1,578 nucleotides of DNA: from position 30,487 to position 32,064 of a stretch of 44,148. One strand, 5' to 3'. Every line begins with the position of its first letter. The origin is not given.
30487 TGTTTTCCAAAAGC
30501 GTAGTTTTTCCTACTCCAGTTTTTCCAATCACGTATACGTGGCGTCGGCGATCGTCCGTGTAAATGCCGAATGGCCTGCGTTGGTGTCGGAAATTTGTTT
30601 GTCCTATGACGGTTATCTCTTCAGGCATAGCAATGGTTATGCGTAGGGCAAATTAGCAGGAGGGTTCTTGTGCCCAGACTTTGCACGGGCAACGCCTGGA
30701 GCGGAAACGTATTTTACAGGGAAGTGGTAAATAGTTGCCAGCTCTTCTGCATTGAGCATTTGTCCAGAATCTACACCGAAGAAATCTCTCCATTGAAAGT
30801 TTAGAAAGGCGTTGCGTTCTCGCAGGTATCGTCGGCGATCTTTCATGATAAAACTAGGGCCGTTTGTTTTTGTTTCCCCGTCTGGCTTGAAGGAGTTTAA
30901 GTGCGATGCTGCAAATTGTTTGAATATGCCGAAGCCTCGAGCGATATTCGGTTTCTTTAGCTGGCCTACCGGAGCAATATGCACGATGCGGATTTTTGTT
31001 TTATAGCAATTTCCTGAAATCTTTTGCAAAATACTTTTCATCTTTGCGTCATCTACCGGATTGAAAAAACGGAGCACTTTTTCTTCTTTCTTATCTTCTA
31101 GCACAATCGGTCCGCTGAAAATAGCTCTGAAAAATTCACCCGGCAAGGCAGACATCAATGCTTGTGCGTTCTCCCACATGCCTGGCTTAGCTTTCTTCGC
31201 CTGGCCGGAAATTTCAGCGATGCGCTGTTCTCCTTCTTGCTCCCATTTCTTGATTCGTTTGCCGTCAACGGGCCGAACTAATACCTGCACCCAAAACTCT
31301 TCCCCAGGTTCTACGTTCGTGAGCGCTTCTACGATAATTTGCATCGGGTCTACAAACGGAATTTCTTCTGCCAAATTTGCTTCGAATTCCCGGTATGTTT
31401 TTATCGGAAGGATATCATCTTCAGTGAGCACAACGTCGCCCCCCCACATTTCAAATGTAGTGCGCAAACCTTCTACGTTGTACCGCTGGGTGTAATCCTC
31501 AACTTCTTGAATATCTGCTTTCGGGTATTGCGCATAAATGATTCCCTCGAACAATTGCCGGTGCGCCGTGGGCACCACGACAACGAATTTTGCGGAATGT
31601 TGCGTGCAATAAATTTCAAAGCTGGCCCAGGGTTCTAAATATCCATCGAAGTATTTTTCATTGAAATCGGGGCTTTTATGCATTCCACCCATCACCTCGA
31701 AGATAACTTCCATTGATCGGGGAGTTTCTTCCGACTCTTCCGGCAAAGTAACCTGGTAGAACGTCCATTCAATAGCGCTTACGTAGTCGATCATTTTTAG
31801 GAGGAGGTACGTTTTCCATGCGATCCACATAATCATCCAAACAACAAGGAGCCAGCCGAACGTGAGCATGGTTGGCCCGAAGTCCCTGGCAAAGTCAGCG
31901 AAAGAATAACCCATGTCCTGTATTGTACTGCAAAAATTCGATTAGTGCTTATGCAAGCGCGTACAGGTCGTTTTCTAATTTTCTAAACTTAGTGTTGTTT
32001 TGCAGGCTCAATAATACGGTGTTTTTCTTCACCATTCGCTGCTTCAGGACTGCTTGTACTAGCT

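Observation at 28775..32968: Compact three-gene module: sigma-r4/HARE-HTH protein, novel membrane protein, soluble T4CP-like ATPase with zinc ribbon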

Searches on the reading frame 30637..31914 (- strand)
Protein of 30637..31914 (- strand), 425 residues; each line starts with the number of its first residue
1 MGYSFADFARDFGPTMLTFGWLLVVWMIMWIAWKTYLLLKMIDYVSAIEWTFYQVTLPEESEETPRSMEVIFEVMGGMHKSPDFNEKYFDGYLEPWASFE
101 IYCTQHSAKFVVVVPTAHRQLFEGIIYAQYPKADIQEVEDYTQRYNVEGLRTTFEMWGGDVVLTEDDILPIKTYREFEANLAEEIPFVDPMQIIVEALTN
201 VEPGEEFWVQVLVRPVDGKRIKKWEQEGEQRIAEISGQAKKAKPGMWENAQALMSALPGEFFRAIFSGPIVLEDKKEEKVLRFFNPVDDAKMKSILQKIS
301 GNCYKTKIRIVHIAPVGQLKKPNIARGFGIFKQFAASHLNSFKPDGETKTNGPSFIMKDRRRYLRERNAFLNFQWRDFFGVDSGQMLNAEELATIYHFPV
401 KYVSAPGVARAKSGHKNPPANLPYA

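Call 3: search_protein_families(library=pfam, proteins=[window:30637-31914:-], max_evalue=0.1)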
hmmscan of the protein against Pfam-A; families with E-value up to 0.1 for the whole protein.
window:30637-31914:- (425 aa): 0 families

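Call 4: search_protein_families(library=ncbifam, proteins=[window:30637-31914:-], max_evalue=0.1)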
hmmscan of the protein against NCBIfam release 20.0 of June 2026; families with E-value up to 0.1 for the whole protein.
window:30637-31914:- (425 aa): 0 families

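Call 8: find_homologous_proteins(query=window:30637-31914:-)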
Query window:30637-31914:- (425 aa): 317 proteins with E <= 0.001 among 2708 candidates; the best 120 are listed.
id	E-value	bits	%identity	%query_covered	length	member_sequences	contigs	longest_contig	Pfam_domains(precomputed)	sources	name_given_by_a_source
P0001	3.0e-262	888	100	91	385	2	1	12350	PF26449.1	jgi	-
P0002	4.2e-259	878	87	100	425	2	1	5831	PF26449.1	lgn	-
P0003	1.4e-251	853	83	100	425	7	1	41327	PF26449.1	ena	-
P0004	8.5e-251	850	84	100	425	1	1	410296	PF26449.1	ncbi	-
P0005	3.8e-233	792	76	100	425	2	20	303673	PF26449.1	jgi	jgi:hypothetical protein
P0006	3.7e-232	789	77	100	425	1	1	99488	PF26449.1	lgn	-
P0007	1.1e-229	781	75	100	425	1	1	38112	PF26449.1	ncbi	-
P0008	1.9e-227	774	76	100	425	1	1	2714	PF26449.1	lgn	-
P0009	3.1e-223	760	74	100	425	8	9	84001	PF26449.1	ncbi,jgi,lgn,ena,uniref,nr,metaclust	ncbi:MAG: hypothetical protein A2805_02000 [Candidatus Andersenbacteria bacterium RIFCSPHIGHO2_01_FU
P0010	1.2e-216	738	72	100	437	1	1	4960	PF26449.1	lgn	-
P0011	1.1e-215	735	71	100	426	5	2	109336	PF26449.1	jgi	jgi:hypothetical protein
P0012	1.8e-213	727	70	100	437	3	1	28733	PF26449.1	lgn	-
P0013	1.2e-212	725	69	100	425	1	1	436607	PF26449.1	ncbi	-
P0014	3.4e-212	723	70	100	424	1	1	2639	PF26449.1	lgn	-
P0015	5.1e-212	723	70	100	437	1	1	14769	PF26449.1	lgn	-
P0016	1.1e-211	722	71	100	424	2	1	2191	PF26449.1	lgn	-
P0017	1.2e-209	715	69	100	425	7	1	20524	PF26449.1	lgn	-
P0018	2.6e-208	710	69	100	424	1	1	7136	PF26449.1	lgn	-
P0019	9.7e-208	709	69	100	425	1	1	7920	PF26449.1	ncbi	-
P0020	1.6e-207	708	69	100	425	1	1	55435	PF26449.1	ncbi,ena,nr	ncbi:MAG: hypothetical protein O3A36_02110 [bacterium]|nr:hypothetical protein [bacterium]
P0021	2.5e-207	707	68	100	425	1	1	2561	PF26449.1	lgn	-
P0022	3.6e-207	707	70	99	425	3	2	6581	PF26449.1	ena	-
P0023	3.9e-205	700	69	99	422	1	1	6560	PF26449.1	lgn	-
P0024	9.2e-205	699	68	100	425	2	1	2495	PF26449.1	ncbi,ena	ncbi:MAG: hypothetical protein AAB649_03495 [Patescibacteria group bacterium]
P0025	5.2e-204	696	67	100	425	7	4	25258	PF26449.1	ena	-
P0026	1.3e-198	679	67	100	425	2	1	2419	PF26449.1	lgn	-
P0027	3.9e-194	664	84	78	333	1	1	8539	PF26449.1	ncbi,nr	ncbi:MAG TPA: hypothetical protein VLG69_04525, partial [Candidatus Andersenbacteria bacterium]|nr:h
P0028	3.9e-182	624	61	99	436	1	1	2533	PF26449.1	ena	-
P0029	6.7e-172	590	58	100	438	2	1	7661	PF26449.1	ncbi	-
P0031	5.6e-169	581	58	99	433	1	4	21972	PF26449.1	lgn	-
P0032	2.2e-168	579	57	100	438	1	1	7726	PF26449.1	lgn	-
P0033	3.0e-168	578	59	99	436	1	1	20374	PF26449.1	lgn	-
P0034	3.8e-168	578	58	98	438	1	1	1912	PF26449.1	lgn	-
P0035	3.1e-166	572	58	100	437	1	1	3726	PF26449.1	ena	-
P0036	1.0e-164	567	57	99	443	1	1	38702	PF26449.1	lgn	-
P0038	7.6e-164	564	57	100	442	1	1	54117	PF26449.1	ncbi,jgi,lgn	-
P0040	4.2e-163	562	57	97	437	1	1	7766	PF26449.1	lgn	-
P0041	1.8e-162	559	57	99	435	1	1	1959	PF26449.1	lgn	-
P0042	3.6e-162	558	58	97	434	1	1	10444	PF26449.1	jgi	jgi:hypothetical protein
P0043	6.7e-162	558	55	100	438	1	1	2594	PF26449.1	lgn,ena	-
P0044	1.6e-161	556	57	100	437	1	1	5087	PF26449.1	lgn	-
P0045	6.2e-161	554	58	97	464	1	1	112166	PF26449.1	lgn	-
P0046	7.5e-161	554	54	97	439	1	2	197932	PF26449.1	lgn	-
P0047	1.7e-160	553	55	97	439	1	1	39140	PF26449.1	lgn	-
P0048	1.4e-159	550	57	100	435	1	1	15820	PF26449.1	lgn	-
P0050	2.5e-159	549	56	99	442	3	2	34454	PF26449.1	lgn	-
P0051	1.7e-157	543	55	99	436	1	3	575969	PF26449.1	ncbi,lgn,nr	ncbi:MAG: hypothetical protein HYR90_03400 [Candidatus Andersenbacteria bacterium]|nr:hypothetical p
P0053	1.2e-155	537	79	69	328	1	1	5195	PF26449.1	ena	-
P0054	1.5e-155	537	54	97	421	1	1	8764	PF26449.1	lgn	-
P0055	1.9e-155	536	55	92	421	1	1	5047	PF26449.1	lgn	-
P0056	2.7e-155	536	54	99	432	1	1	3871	PF26449.1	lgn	-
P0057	2.9e-155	536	57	95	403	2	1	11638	PF26449.1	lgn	-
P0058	4.3e-155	535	55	100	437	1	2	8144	PF26449.1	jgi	jgi:hypothetical protein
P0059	7.7e-155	534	55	97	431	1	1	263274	PF26449.1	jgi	jgi:hypothetical protein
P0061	1.5e-153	530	55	97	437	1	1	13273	PF26449.1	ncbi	-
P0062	5.4e-153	528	53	97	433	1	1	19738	PF26449.1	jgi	jgi:hypothetical protein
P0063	1.4e-152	527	54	97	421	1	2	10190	PF26449.1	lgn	-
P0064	1.5e-152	527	54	99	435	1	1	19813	PF26449.1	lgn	-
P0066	2.2e-152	526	53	94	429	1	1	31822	PF26449.1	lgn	-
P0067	4.0e-152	525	55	97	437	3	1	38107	PF26449.1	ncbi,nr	ncbi:MAG: hypothetical protein HYZ63_02900 [Candidatus Andersenbacteria bacterium]|nr:hypothetical p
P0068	3.8e-151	522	51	100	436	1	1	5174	PF26449.1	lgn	-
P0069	5.4e-151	522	52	99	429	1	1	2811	PF26449.1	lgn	-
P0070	1.2e-150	520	52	99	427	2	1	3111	PF26449.1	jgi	-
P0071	2.4e-149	516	52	98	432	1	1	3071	PF26449.1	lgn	-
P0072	3.4e-149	516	52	99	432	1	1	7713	PF26449.1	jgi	jgi:hypothetical protein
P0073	7.3e-149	515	52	93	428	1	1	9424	PF26449.1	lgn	-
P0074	9.5e-149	514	53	97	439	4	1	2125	PF26449.1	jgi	-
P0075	1.2e-148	514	51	99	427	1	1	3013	PF26449.1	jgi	-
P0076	1.6e-148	513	52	99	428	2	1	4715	PF26449.1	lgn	-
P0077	5.8e-148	512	51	96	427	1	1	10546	PF26449.1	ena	-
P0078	6.5e-148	511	50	98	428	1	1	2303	PF26449.1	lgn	-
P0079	2.4e-147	510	53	96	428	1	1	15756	PF26449.1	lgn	-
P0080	2.9e-147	509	51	99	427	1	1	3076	PF26449.1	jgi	jgi:hypothetical protein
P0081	3.1e-146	506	51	99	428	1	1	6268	PF26449.1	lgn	-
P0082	2.0e-145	503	51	93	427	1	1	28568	PF26449.1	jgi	jgi:hypothetical protein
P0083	4.1e-145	502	51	92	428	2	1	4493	PF26449.1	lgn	-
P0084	1.2e-144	501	51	99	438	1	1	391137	PF26449.1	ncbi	-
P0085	2.2e-143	497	50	98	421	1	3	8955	PF26449.1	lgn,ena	-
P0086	3.3e-143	496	51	97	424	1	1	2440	PF26449.1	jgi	jgi:hypothetical protein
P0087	5.4e-143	495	53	92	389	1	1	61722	PF26449.1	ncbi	-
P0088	2.1e-141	490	50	96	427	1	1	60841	PF26449.1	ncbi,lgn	-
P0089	3.5e-141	489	49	92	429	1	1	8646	PF26449.1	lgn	-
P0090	5.4e-141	489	50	96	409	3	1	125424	PF26449.1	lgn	-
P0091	1.5e-140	487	49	99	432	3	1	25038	PF26449.1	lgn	-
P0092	4.0e-140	486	50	96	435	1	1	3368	PF26449.1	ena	-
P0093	5.6e-140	485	49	92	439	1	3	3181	PF26449.1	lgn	-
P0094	2.2e-139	483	47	98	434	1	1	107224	PF26449.1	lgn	-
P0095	5.0e-138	479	52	96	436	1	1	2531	PF26449.1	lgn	-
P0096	2.7e-137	476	49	98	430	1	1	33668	PF26449.1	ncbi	-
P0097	7.9e-137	475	51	92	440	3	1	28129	PF26449.1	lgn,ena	-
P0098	1.1e-134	468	49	92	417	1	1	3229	PF26449.1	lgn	-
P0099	2.9e-134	466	49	96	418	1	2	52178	PF26449.1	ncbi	-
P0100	7.6e-133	462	47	97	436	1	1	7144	PF26449.1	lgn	-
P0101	2.5e-130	453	49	94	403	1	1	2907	PF26449.1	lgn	-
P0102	3.6e-127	443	71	62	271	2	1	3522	PF26449.1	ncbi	-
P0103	2.4e-123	431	48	95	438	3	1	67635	PF26449.1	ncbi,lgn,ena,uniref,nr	ncbi:MAG: hypothetical protein COT71_03900 [Candidatus Andersenbacteria bacterium CG10_big_fil_rev_8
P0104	6.9e-121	422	57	72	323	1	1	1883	PF26449.1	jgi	jgi:hypothetical protein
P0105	4.3e-117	410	45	92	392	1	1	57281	PF26449.1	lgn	-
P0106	1.5e-97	345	49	74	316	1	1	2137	PF26449.1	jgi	jgi:hypothetical protein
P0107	1.0e-86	310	48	68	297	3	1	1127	PF26449.1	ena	-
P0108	2.7e-79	285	50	56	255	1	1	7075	PF26449.1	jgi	jgi:hypothetical protein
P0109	1.3e-75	273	36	99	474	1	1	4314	PF26449.1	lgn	-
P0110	7.1e-72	261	35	96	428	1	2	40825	PF26449.1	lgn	-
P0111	8.7e-62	228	33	95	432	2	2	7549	PF26449.1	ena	-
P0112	7.6e-61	225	33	95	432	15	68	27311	PF26449.1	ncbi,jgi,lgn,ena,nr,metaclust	ncbi:hypothetical protein GW816_00370 [Candidatus Wolfebacteria bacterium]|nr:hypothetical protein [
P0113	1.1e-60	224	33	96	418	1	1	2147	PF26449.1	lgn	-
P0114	9.5e-58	214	31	96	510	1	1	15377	PF26449.1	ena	-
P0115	2.5e-57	213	31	98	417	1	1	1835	PF26449.1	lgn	-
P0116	1.0e-56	211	32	96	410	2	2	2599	PF26449.1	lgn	-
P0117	6.0e-56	208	30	99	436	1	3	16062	PF26449.1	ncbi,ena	ncbi:MAG: hypothetical protein AAB871_00910 [Patescibacteria group bacterium]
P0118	1.1e-55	208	30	95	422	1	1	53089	PF26449.1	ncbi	-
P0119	2.2e-55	207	34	93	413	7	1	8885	PF26449.1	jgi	-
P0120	2.3e-55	207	31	96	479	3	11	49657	PF26449.1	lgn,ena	-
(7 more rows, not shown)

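Call 9: find_encoding_contigs(protein=P0112, flank=6000, max_places=4)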
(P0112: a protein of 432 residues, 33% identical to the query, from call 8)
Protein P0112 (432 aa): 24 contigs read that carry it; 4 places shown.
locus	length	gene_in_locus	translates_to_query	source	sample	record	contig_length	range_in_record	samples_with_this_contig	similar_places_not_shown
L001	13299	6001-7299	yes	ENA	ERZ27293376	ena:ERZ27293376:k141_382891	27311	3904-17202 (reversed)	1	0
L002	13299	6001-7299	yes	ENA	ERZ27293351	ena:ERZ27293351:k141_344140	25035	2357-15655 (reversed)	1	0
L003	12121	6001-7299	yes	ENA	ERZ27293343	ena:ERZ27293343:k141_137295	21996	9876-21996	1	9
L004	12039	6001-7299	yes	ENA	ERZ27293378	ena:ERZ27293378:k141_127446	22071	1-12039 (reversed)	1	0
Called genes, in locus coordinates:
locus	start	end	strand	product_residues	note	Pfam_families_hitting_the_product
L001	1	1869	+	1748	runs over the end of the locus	PF03477:ATP-cone, PF13597:NRDD, PF14890:Intein_splicing, PF14528:LAGLIDADG_3 (weak), PF13597:NRDD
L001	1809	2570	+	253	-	PF13353:Fer4_12, PF04055:Radical_SAM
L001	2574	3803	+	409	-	PF21760:SecD_1st, PF22599:SecDF_P1_head, PF03176:MMPL, PF02355:SecD_SecF_C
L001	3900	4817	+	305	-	PF02355:SecD_SecF_C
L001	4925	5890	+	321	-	PF04545:Sigma70_r4, PF05066:HARE-HTH (weak)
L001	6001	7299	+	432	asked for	PF26449:DUF8128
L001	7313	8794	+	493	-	PF01935:DUF87, PF02534:T4SS-DNA_transf, PF10412:TrwB_AAD_bind, PF12696:TraG-D_C (weak)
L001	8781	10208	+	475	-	PF01336:tRNA_anti-codon, PF00152:tRNA-synt_2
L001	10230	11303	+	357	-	PF13207:AAA_17 (weak), PF00406:ADK (weak)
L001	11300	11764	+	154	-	PF00293:NUDIX (faint)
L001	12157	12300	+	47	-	-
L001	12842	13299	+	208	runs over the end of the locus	PF02163:Peptidase_M50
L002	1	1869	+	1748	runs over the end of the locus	PF03477:ATP-cone, PF13597:NRDD, PF14890:Intein_splicing, PF14528:LAGLIDADG_3 (weak), PF13597:NRDD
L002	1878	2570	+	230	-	PF13353:Fer4_12, PF04055:Radical_SAM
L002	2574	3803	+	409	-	PF21760:SecD_1st, PF22599:SecDF_P1_head, PF03176:MMPL, PF02355:SecD_SecF_C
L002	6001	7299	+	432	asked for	PF26449:DUF8128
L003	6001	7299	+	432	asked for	PF26449:DUF8128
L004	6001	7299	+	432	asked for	PF26449:DUF8128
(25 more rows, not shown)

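Call 10: find_encoding_contigs(protein=P0118, flank=6000, max_places=3)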
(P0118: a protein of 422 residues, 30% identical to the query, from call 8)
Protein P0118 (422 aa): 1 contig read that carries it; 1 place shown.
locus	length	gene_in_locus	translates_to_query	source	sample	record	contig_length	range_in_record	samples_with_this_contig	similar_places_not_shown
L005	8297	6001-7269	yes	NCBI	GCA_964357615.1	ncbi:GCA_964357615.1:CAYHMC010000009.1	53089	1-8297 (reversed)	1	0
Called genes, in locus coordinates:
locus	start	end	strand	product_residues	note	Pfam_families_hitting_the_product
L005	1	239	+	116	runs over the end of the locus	-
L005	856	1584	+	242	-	PF13641:Glyco_tranf_2_3 (weak), PF00535:Glycos_transf_2, PF10111:Glyco_tranf_2_2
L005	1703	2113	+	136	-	PF04138:GtrA_DPMS_TM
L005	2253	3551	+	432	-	PF21760:SecD_1st, PF22599:SecDF_P1_head, PF00873:ACR_tran (faint), PF02355:SecD_SecF_C, PF03176:MMPL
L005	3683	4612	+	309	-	PF07549:Sec_GG (weak), PF02355:SecD_SecF_C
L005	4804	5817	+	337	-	PF04545:Sigma70_r4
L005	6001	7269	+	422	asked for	PF26449:DUF8128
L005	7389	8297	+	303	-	?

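Call 19: find_related_loci(query=A1, collection=genome_contigs, flank=6000)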
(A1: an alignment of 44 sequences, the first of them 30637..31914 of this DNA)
Query A1 (425 aa) in genome_contigs; peptide patterns used: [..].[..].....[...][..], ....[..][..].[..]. (x = any residue, [..] = any of these).
600 stretches matched a pattern (row limit reached: there are more); 569 encode a relative of the query (tblastn E <= 1e-3); the best 80 are kept; 80 distinct loci.
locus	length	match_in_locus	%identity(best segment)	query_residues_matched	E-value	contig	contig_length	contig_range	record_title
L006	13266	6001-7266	57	4-425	1e-167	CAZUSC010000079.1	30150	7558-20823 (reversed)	MAG TPA_asm: uncultured Candidatus Saccharibacteria bacterium isolate binchicken_co203_424 genome assembly, contig: k141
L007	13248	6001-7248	49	11-425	3e-141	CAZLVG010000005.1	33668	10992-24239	MAG TPA_asm: uncultured Candidatus Saccharibacteria bacterium isolate SRP141376_co1_332 genome assembly, contig: NODE_30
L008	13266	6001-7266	42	5-425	5e-117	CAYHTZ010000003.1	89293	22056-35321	MAG TPA_asm: uncultured Candidatus Saccharibacteria bacterium isolate ERP119705_co17_339 genome assembly, contig: NODE_1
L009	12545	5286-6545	33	20-423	7e-69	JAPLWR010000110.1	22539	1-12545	MAG: Candidatus Magasanikiibacteriota bacterium isolate LacPavin_0419_WC70L_MAG_37_6 LacPavin_0419_WC70L_scaffold_8270,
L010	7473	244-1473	33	16-423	6e-67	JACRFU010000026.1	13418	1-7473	MAG: Candidatus Magasanikbacteria bacterium isolate NC_groundwater_1733_Pr3_B-0.1um_45_36 SR-2_scaffold_141_1001546, who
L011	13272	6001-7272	32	11-423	1e-64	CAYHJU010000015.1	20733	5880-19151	MAG TPA_asm: uncultured Candidatus Saccharibacteria bacterium isolate ERP119705_co13_682 genome assembly, contig: NODE_3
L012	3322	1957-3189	32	19-423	5e-63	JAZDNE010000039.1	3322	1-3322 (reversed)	MAG: bacterium isolate MEGAHIT-group-0.699 k141_10761316, whole genome shotgun sequence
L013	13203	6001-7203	31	20-423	5e-61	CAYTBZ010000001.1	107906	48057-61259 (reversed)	MAG TPA_asm: uncultured Gammaproteobacteria bacterium isolate binchicken_co6_188 genome assembly, contig: NODE_46_length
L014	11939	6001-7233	31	12-423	3e-61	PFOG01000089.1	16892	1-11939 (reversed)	MAG: Candidatus Portnoybacteria bacterium CG_4_10_14_0_2_um_filter_44_20 CG_4_10_14_0.2_scaffold_1479_c, whole genome sh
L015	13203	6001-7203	33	19-423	1e-60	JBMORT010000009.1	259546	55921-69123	MAG: Patescibacteria group bacterium isolate Betzabe_MAG187 MAG187_9, whole genome shotgun sequence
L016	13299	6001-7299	30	16-423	1e-59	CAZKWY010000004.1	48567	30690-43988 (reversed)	MAG TPA_asm: uncultured Candidatus Saccharibacteria bacterium isolate SRP141376_co4_69 genome assembly, contig: NODE_129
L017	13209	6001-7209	31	20-423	2e-59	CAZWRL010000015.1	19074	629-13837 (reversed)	MAG TPA_asm: uncultured Gammaproteobacteria bacterium isolate binchicken_co21_262 genome assembly, contig: NODE_1571_len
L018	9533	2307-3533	29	20-423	2e-57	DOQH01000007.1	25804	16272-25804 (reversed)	MAG TPA_asm: Candidatus Magasanikbacteria bacterium isolate UBA10142 contig_54053, whole genome shotgun sequence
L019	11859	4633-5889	31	16-425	2e-57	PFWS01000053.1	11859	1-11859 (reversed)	MAG: Candidatus Uhrbacteria bacterium CG_4_9_14_3_um_filter_36_7 CG_4_9_14_3_um_filter_150_scaffold_6896_c, whole genome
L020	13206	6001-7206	31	20-423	2e-57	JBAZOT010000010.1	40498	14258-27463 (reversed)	MAG: Patescibacteria group bacterium isolate SO_2017_SWC_12 scaffold_871_c1_LP-4_2017, whole genome shotgun sequence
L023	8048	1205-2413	29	20-423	1e-56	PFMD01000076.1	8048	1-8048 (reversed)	MAG: Candidatus Kerfeldbacteria bacterium CG_4_10_14_0_8_um_filter_42_10 CG_4_10_14_0.8_um_filter_scaffold_5969_c, whole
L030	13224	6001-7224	30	19-423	1e-54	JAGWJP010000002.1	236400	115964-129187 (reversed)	MAG: Patescibacteria group bacterium isolate REEB140 contig-150_22, whole genome shotgun sequence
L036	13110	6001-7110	32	17-424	4e-54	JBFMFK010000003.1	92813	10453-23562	MAG: Patescibacteria group bacterium isolate MAG269 MAG269_3, whole genome shotgun sequence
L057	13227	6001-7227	28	15-423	2e-51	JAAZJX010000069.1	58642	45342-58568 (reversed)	MAG: Candidatus Magasanikiibacteriota bacterium isolate AS22ysBPME_155 155243_AS22, whole genome shotgun sequence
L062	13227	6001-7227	29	19-423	7e-51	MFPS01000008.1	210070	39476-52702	MAG: Candidatus Magasanikbacteria bacterium RIFCSPHIGHO2_01_FULL_33_34 rifcsphigho2_01_scaffold_52, whole genome shotgun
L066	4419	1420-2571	32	21-413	1e-50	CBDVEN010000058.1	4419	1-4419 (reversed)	MAG TPA_asm: uncultured bacterium isolate SRR22302359_binner13_Refined_43 genome assembly, contig: ERZ25073601.8716, who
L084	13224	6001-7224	26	19-423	2e-48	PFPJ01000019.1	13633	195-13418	MAG: Candidatus Magasanikbacteria bacterium CG_4_10_14_0_2_um_filter_41_10 CG_4_10_14_0.2_scaffold_2191_c, whole genome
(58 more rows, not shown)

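Call 25: predict_structure(alignment_id=A1)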
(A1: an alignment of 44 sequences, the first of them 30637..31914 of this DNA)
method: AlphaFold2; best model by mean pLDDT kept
length: 425 residues; sequences in the alignment: 44
mean_pLDDT: 80.3   pTM: 0.76
mean pLDDT of the five models: 80.3, 80.0, 79.1, 78.6, 77.8
residues with pLDDT >= 90: 158; 70-90: 183; 50-70: 38; < 50: 46
segments of 3 or more residues with pLDDT < 50: 259-264, 266-281, 402-418, 421-425
pLDDT, mean of each block of 10 residues (from residue 1): 72 82 89 88 87 87 83 85 79 88 91 93 90 90 91 93 93 82 66 89 92 90 90 78 53 52 45 41 72 90 92 92 88 88 91 78 91 88 90 88 40 44 43
secondary structure, 60 per line:
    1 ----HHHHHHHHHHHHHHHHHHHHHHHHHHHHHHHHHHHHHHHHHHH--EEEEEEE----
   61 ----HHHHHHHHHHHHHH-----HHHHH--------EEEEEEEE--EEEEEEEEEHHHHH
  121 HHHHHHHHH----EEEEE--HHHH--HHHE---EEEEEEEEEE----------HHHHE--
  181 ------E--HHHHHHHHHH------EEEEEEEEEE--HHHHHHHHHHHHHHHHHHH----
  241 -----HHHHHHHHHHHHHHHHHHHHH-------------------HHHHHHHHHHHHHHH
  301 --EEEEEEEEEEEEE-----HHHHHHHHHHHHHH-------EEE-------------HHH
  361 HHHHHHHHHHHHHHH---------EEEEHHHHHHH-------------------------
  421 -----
elements in order: H5-47 E50-56 H65-78 H84-88 E97-104 E107-115 H116-129 E134-138 H141-144 E154-163 H174-177 H190-199 E206-215 H218-236 H246-266 H286-300 E303-315 H321-334 E342-344 H358-375 E385-388 H389-395
